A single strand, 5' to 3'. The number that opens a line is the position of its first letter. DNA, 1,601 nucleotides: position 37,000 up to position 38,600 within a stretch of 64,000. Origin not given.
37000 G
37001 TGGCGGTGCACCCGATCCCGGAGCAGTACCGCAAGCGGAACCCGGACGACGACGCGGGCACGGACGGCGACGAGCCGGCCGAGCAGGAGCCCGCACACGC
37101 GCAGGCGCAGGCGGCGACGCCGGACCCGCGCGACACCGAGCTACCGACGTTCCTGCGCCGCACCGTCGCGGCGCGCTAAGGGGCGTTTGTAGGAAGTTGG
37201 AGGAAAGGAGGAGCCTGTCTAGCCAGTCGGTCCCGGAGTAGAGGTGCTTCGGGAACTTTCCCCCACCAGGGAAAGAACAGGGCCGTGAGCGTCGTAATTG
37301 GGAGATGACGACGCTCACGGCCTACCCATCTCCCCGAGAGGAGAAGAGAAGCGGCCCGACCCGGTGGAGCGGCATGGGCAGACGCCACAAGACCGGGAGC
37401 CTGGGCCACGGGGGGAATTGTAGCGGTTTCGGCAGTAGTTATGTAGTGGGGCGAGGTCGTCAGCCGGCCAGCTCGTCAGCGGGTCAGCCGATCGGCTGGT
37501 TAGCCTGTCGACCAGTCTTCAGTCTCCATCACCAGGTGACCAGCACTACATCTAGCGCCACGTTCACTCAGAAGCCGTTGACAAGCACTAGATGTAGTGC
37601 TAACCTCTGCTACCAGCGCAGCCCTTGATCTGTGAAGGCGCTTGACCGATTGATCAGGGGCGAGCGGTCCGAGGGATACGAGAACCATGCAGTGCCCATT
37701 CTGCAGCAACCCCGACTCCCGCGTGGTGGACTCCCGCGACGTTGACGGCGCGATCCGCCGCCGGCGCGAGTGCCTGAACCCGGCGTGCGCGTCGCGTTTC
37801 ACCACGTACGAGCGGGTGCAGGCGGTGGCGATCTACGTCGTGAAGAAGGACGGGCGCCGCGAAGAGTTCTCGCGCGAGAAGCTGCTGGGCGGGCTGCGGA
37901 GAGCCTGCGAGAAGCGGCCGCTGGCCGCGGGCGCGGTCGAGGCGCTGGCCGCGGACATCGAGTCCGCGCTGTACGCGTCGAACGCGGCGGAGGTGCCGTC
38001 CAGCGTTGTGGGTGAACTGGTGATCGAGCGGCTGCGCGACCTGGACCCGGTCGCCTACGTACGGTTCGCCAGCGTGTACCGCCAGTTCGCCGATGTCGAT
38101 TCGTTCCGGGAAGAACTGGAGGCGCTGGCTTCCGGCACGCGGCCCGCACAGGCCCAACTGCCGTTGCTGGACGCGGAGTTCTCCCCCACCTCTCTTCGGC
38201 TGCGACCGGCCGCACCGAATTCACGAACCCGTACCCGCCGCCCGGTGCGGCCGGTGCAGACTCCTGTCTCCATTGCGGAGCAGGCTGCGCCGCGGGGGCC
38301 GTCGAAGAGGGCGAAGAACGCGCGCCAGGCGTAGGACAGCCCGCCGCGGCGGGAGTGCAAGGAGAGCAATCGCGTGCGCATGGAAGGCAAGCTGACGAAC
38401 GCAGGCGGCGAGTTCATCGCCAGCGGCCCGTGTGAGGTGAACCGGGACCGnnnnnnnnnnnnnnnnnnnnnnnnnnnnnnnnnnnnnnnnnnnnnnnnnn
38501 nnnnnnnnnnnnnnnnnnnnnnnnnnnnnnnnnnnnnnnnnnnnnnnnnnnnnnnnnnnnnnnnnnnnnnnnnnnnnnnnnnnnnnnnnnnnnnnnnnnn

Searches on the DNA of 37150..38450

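Call 61: search_rna_families(source=window, start=37150, end=38450, threshold=evalue, max_evalue=1)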
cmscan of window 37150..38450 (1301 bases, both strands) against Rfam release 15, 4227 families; matches with E-value up to 1: 3.
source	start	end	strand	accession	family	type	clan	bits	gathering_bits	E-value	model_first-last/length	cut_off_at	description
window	37259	37345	-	RF04119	MIR1858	Gene; miRNA;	-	22.7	137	0.43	1-197/197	no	MIR1858 microRNA precursor family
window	37255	37345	-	RF03329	mir-4743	Gene; miRNA;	-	21.4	72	0.15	1-101/101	no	mir-4743 microRNA precursor family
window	38089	38163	-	RF02959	DUF3085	Cis-reg;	-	20.1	40.6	0.96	1-76/76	no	DUF3085 RNA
